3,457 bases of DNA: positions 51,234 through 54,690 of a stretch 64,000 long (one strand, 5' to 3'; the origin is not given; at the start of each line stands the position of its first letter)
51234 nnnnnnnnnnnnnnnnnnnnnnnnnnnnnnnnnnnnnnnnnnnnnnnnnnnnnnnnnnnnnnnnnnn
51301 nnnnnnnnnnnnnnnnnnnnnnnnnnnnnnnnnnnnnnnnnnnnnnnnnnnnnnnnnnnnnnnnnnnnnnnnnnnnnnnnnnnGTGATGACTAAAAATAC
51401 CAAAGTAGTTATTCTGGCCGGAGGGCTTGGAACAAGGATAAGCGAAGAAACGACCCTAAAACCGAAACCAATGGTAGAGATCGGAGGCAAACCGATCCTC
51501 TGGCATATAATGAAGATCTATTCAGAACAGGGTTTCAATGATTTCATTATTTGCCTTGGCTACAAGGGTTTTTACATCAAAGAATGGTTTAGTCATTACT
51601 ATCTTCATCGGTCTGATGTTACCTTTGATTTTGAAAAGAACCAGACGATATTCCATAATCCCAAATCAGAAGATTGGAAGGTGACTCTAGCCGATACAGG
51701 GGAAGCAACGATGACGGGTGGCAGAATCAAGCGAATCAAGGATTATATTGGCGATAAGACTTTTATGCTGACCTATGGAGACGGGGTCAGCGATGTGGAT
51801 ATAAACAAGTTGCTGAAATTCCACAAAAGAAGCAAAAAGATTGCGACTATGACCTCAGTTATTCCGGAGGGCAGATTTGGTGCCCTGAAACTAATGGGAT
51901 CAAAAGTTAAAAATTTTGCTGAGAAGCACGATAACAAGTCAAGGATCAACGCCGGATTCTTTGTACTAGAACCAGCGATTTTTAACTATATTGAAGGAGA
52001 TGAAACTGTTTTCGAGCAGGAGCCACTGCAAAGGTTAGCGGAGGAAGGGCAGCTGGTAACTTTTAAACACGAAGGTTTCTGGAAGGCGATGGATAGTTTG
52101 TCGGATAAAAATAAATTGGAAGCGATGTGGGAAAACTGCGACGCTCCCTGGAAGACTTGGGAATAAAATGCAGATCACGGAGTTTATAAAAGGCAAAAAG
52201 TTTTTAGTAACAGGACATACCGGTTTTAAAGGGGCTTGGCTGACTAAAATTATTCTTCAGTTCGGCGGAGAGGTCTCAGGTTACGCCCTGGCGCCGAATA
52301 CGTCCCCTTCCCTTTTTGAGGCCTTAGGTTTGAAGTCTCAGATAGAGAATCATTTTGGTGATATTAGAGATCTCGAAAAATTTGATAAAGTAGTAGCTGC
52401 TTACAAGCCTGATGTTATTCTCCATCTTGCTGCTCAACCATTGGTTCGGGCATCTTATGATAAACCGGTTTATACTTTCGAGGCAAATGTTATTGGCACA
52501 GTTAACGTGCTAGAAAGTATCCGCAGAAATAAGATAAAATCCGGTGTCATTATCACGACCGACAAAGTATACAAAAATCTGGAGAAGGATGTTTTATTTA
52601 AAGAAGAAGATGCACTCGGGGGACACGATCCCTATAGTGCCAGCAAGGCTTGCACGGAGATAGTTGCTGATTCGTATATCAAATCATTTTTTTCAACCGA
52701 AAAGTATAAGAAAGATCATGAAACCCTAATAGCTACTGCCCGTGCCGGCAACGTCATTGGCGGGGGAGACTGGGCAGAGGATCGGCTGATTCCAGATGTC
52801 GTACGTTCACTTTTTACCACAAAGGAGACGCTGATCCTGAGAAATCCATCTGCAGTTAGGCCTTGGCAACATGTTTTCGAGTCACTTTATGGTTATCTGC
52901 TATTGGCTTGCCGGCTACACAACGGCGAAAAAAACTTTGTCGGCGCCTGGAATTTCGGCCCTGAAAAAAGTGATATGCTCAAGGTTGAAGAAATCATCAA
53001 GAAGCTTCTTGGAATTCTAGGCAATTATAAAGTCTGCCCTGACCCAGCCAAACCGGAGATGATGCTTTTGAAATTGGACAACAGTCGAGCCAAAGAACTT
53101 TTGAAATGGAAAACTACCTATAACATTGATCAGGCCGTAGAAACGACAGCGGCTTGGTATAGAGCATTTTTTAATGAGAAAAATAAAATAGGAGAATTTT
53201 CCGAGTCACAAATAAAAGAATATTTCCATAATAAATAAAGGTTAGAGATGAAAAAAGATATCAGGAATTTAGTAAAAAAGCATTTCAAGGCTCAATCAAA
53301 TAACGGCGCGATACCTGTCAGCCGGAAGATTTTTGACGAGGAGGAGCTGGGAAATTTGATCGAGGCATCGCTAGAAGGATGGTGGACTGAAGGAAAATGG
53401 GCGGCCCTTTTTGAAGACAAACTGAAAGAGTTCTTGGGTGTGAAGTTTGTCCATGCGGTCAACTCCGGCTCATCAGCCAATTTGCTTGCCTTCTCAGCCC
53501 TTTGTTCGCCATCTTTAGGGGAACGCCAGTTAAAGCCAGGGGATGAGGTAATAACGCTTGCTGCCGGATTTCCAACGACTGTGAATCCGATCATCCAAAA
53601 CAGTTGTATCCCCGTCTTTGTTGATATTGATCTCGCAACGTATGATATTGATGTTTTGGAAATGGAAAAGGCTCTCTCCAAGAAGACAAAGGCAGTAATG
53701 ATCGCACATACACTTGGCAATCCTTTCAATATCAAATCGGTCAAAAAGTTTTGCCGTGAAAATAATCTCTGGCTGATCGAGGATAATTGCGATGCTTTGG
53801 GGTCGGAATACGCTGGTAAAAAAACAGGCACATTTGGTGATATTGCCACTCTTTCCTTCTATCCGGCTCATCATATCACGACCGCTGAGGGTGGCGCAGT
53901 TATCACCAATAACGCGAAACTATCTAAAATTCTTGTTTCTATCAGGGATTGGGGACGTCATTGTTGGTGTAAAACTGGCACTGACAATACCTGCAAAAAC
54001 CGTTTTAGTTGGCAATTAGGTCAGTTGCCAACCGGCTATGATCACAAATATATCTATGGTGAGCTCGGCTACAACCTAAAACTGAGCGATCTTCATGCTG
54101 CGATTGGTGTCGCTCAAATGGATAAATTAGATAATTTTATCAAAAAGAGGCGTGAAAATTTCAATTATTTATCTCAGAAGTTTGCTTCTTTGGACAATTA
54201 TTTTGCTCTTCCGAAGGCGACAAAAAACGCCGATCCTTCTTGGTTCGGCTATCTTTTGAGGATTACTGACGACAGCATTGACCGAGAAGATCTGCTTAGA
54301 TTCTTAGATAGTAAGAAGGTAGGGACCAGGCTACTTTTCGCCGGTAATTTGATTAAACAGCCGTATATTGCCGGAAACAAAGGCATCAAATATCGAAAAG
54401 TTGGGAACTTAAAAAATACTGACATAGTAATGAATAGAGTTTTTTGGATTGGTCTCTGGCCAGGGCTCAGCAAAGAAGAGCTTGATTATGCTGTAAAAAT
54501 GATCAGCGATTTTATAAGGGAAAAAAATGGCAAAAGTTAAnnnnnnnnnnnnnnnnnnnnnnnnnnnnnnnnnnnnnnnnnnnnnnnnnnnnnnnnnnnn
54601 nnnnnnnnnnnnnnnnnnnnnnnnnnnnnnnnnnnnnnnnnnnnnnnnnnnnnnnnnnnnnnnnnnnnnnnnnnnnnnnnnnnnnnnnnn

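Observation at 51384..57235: CDP-3,6-dideoxyhexose pathway extended by a ThDP-dependent AHAS-like enzyme and a reductase: candidate branched-chain (yersiniose-like) sugar; E3 reductase not in window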

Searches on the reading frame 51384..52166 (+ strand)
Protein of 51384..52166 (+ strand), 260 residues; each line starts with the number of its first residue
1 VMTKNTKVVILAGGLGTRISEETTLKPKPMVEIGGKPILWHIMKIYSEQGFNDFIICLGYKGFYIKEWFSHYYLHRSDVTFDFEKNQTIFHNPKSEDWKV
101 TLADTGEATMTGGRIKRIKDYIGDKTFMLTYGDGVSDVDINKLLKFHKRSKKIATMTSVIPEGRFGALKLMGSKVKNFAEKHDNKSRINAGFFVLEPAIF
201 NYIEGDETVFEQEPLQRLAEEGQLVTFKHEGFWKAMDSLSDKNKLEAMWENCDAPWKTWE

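Call 4: search_protein_families(library=pfam, proteins=[window:51384-52166:+])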
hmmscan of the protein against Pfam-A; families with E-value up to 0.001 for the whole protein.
window:51384-52166:+ (260 aa): 2 families
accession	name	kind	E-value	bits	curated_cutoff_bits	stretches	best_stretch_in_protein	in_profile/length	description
PF00483.29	NTP_transferase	-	8.7e-18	65.2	21.2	1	7-234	1-227/245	Nucleotidyl transferase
PF12804.13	NTP_transf_3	-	7.8e-08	33.1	27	1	8-61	1-49/160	MobA-like NTP transferase domain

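Call 5: search_protein_families(library=ncbifam, proteins=[window:51384-52166:+])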
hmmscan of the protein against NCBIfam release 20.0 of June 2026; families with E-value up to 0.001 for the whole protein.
window:51384-52166:+ (260 aa): 24 families
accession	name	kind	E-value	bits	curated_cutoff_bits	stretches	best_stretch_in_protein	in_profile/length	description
TIGR02623.1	G1P_cyt_trans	equivalog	5.4e-119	396.3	300.25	1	7-259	2-255/255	glucose-1-phosphate cytidylyltransferase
TIGR03992.1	Arch_glmU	subfamily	8.1e-25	87.5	292.1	2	80-234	54-212/393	bifunctional sugar-1-phosphate nucleotidylyltransferase/acetyltransferase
NF049965.1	GlMnHpPGnyltfHddC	equivalog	3.1e-20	72.7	300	2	7-86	2-80/221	D-glycero-D-manno-heptose 1-phosphate guanosyltransferase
NF052502.1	man1P_GTase_Rv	exception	9e-20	70.8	440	1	7-238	2-219/352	mannose-1-phosphate guanylyltransferase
NF041313.1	UDPGP_AglF_Halo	equivalog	8.9e-17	61.3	400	1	7-73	2-68/234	UTP--glucose-1-phosphate uridylyltransferase AglF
NF045761.1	NAMPUrTaseMurU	equivalog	1.6e-16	60.9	250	2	7-68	2-63/226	N-acetylmuramate alpha-1-phosphate uridylyltransferase MurU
TIGR01208.1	rmlA_long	equivalog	3.8e-14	52.3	320.25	1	7-236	1-221/353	glucose-1-phosphate thymidylyltransferase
NF041173.1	Sug_nt_acttase_Thmprot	equivalog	1.2e-12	47.5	600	1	7-234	2-212/405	bifunctional sugar-1-phosphate nucleotidylyltransferase/acetyltransferase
NF041135.1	IPPtranDIPPsyn_Thcocales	equivalog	1.4e-12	47.4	580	1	7-59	2-50/419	bifunctional L-myo-inositol-1-phosphate cytidylyltransferase/CDP-L-myo-inositol myo-inositolphosphotransferase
NF001947.0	PRK00725.1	subfamily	1.8e-08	33.6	470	1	2-189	13-200/426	glucose-1-phosphate adenylyltransferase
TIGR01099.1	galU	equivalog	5.1e-08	32.8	326.8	1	7-206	3-217/261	UTP--glucose-1-phosphate uridylyltransferase GalU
TIGR02091.1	glgC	equivalog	6e-08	32.1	424.9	1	8-235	3-245/364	glucose-1-phosphate adenylyltransferase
TIGR01173.1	glmU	equivalog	8.1e-08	31.5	366.85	1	7-79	2-66/452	bifunctional UDP-N-acetylglucosamine diphosphorylase/glucosamine-1-phosphate N-acetyltransferase GlmU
NF003670.0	PRK05293.1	equivalog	1.2e-07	31.1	470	1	4-237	3-246/382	glucose-1-phosphate adenylyltransferase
NF045697.1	MurNAcPUrMurU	equivalog_domain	9.8e-07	28.4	370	1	9-59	1-51/229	N-acetylmuramate alpha-1-phosphate uridylyltransferase MurU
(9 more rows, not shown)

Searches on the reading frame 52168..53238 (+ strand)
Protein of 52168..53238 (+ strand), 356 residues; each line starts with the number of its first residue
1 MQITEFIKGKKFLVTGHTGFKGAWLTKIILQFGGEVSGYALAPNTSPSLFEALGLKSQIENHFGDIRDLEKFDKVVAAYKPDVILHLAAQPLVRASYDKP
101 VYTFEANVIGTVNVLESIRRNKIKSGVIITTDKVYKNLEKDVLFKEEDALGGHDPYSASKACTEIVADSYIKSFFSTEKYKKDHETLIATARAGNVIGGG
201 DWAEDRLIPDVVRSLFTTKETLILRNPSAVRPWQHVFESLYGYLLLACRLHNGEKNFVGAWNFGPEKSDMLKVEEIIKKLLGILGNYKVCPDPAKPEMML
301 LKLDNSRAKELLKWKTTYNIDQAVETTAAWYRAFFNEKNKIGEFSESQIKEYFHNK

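Call 4: search_protein_families(library=pfam, proteins=[window:52168-53238:+])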
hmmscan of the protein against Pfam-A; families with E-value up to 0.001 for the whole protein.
window:52168-53238:+ (356 aa): 5 families
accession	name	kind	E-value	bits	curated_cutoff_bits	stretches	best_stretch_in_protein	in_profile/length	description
PF16363.11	GDP_Man_Dehyd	-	1.4e-36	127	27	1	13-326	1-331/332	GDP-mannose 4,6 dehydratase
PF01370.27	Epimerase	-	2.7e-32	112.5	20.9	1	13-253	2-231/240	NAD dependent epimerase/dehydratase family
PF02719.21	Polysacc_synt_2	-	4.8e-14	52.7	20.2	1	27-138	16-135/293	Polysaccharide biosynthesis protein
PF01073.25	3Beta_HSD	-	1.6e-08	34.4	22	1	13-164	1-154/280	3-beta hydroxysteroid dehydrogenase/isomerase family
PF04321.23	RmlD_sub_bind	-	1.9e-06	27.6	27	1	37-165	12-134/287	RmlD substrate binding domain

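Call 5: search_protein_families(library=ncbifam, proteins=[window:52168-53238:+])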
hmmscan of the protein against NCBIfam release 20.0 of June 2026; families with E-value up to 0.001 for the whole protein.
window:52168-53238:+ (356 aa): 18 families
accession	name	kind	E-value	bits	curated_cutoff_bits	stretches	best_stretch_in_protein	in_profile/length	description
TIGR02622.1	CDP_4_6_dhtase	equivalog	3.9e-132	440.7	278.45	1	7-352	2-351/352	CDP-glucose 4,6-dehydratase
TIGR01181.1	dTDP_gluc_dehyt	equivalog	1e-33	116.8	365.1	1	11-333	1-313/321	dTDP-glucose 4,6-dehydratase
TIGR04180.1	EDH_00030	hypoth_equivalog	1.6e-25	89.8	475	1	13-318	2-296/297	NAD-dependent 4,6-dehydratase LegB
TIGR01179.1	galE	equivalog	3.4e-22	78.7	262.3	1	12-333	2-327/332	UDP-glucose 4-epimerase GalE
TIGR01472.1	gmd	equivalog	1.1e-17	64.2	415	1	11-172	2-171/342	GDP-mannose 4,6-dehydratase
NF007582.0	PRK10217.1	equivalog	2.9e-16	59.5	698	1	10-285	2-274/355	dTDP-glucose 4,6-dehydratase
NF007956.0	PRK10675.1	subfamily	3e-13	49.6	394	1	11-165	2-158/338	UDP-glucose 4-epimerase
NF007490.0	PRK10084.1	subfamily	3.3e-12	46.1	649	1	11-336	2-339/361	dTDP-glucose 4,6-dehydratase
NF042422.1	oxyalk_red_OleD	equivalog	2e-10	40.5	580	1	11-170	2-149/329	2-alkyl-3-oxoalkanoate reductase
NF042423.1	oxyalk_red_Shew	equivalog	7.3e-09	35.1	580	1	10-147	9-134/331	2-alkyl-3-oxoalkanoate reductase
NF041015.1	UDPsulfquin_syn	equivalog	1.4e-08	34.1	575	1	56-122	65-134/384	UDP-sulfoquinovose synthase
TIGR03589.1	PseB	equivalog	1.9e-08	33.6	407.75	1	8-136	3-130/324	UDP-N-acetylglucosamine 4,6-dehydratase (inverting)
TIGR03466.1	HpnA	hypoth_equivalog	5.5e-08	32.1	367.65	1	11-132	2-114/327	hopanoid-associated sugar epimerase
NF011728.1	PRK15181.1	equivalog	9.8e-08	31.4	760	1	10-289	16-290/348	Vi polysaccharide biosynthesis UDP-N-acetylglucosaminuronic acid C-4 epimerase TviC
TIGR01214.1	rmlD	equivalog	1.4e-07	30.9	224.05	1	42-172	32-140/285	dTDP-4-dehydrorhamnose reductase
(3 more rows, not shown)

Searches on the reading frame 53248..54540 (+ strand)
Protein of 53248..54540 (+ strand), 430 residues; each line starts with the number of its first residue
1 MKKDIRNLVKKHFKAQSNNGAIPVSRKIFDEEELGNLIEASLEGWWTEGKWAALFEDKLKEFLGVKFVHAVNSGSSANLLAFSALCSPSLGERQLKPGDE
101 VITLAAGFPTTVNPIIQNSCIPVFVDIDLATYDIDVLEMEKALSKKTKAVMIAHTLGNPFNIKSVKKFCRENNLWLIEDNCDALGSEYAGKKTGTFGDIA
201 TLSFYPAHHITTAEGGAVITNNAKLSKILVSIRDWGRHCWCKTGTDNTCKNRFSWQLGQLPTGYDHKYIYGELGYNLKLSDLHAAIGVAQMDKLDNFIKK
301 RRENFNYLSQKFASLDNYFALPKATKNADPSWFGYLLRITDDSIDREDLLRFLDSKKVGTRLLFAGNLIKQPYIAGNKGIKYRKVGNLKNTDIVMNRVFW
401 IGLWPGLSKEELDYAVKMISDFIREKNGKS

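Call 4: search_protein_families(library=pfam, proteins=[window:53248-54540:+])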
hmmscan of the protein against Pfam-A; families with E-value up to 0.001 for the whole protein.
window:53248-54540:+ (430 aa): 2 families
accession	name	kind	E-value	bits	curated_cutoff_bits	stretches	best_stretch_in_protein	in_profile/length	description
PF01041.23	DegT_DnrJ_EryC1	-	2.7e-94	316.8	19.8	1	30-419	4-359/360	DegT/DnrJ/EryC1/StrS aminotransferase family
PF00266.25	Aminotran_5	-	5.2e-05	22.8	21.5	1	88-186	79-182/371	Aminotransferase class-V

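Call 5: search_protein_families(library=ncbifam, proteins=[window:53248-54540:+])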
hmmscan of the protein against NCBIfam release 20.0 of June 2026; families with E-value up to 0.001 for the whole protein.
window:53248-54540:+ (430 aa): 11 families
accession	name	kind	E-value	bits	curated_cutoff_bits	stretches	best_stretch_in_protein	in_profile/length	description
NF011936.0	PRK15407.1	equivalog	8.9e-202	670.5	423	1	11-426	26-439/440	lipopolysaccharide biosynthesis protein RfbH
TIGR03588.1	PseC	equivalog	2.5e-58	197.8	423.5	1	22-420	2-377/380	UDP-4-amino-4,6-dideoxy-N-acetyl-beta-L-altrosamine transaminase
TIGR04181.1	NHT_00031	hypoth_equivalog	1.6e-54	185.1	420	2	24-227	3-215/359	LegC family aminotransferase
NF008658.2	PRK11658.1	equivalog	5.4e-43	147.1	631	1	22-423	5-377/379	UDP-4-amino-4-deoxy-L-arabinose aminotransferase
NF008687.0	PRK11706.1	equivalog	5.4e-40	137.3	375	1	26-423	6-374/375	dTDP-4-amino-4,6-dideoxygalactose transaminase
TIGR02379.1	ECA_wecE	subfamily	4.9e-32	111.1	434.85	1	94-423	67-375/376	dTDP-4-amino-4,6-dideoxy-D-glucose transaminase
TIGR04427.1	PLP_DesI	equivalog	9.5e-29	100.7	650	1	29-412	29-372/390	dTDP-4-dehydro-6-deoxyglucose aminotransferase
NF006488.0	PRK08912.1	equivalog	2.2e-05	23.6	498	1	94-179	107-186/387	aminotransferase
NF004770.0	PRK06108.1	subfamily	2.6e-05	23.2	422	1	95-183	117-213/396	pyridoxal phosphate-dependent aminotransferase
NF005305.0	PRK06836.1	equivalog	0.00022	20.6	376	1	95-153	119-177/396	pyridoxal phosphate-dependent aminotransferase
NF005817.0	PRK07683.1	equivalog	0.00046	19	575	1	95-160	110-174/387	aminotransferase A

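Call 24: search_solved_structures(query=window:53248-54540:+, max_evalue=1e-30, show_alignments=2)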
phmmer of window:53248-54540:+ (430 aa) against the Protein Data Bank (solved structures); distinct sequences matched with E-value up to 1e-30: 15.
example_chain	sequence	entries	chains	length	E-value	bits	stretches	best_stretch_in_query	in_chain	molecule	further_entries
3bcx_A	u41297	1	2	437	9.5e-160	535.4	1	17-422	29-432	CDP-6-deoxy-L-threo-D-glycero-4-hexulose-3-dehydrase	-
3bb8_A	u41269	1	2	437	1.7e-158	531.2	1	17-422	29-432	CDP-4-keto-6-deoxy-D-glucose-3-dehydrase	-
2gms_A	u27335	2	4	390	6e-51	176.9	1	29-414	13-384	Putative pyridoxamine 5-phosphate-dependent dehydrase, Wbdk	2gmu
3b8x_A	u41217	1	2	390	5.8e-50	173.6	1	29-414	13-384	Pyridoxamine 5-phosphate-dependent dehydrase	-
2r0t_A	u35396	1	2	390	1.1e-49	172.8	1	29-414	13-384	Pyridoxamine 5-phosphate-dependent dehydrase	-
3gr9_A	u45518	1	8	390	2.6e-49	171.5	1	29-414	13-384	ColD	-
7b0m_AAA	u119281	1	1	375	7.8e-44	153.4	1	47-227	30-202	Sugar aminotransferase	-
7b0d_A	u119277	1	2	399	1.7e-41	145.7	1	31-237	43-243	Glutamine--scyllo-inositol transaminase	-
9wvy_A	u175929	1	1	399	2e-41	145.5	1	22-303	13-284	Putative NDP-4-keto-6-deoxyglucose-3-dehydratase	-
3dr7_A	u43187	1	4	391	1.1e-37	133.2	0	24-233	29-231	Putative perosamine synthetase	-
3bn1_A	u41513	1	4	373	1.2e-37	133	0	29-233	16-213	Perosamine synthetase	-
3dr4_A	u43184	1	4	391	1.5e-37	132.7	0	24-233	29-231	Putative perosamine synthetase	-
4lc3_A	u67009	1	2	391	2.5e-34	122.1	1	12-224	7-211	Putative UDP-4-amino-4-deoxy-l-arabinose--oxoglutarate aminotransferase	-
3frk_A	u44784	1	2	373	4.9e-34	121.1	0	94-236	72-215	QdtB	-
2fn6_A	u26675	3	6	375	3.5e-33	118.3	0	26-233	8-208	AMINOTRANSFERASE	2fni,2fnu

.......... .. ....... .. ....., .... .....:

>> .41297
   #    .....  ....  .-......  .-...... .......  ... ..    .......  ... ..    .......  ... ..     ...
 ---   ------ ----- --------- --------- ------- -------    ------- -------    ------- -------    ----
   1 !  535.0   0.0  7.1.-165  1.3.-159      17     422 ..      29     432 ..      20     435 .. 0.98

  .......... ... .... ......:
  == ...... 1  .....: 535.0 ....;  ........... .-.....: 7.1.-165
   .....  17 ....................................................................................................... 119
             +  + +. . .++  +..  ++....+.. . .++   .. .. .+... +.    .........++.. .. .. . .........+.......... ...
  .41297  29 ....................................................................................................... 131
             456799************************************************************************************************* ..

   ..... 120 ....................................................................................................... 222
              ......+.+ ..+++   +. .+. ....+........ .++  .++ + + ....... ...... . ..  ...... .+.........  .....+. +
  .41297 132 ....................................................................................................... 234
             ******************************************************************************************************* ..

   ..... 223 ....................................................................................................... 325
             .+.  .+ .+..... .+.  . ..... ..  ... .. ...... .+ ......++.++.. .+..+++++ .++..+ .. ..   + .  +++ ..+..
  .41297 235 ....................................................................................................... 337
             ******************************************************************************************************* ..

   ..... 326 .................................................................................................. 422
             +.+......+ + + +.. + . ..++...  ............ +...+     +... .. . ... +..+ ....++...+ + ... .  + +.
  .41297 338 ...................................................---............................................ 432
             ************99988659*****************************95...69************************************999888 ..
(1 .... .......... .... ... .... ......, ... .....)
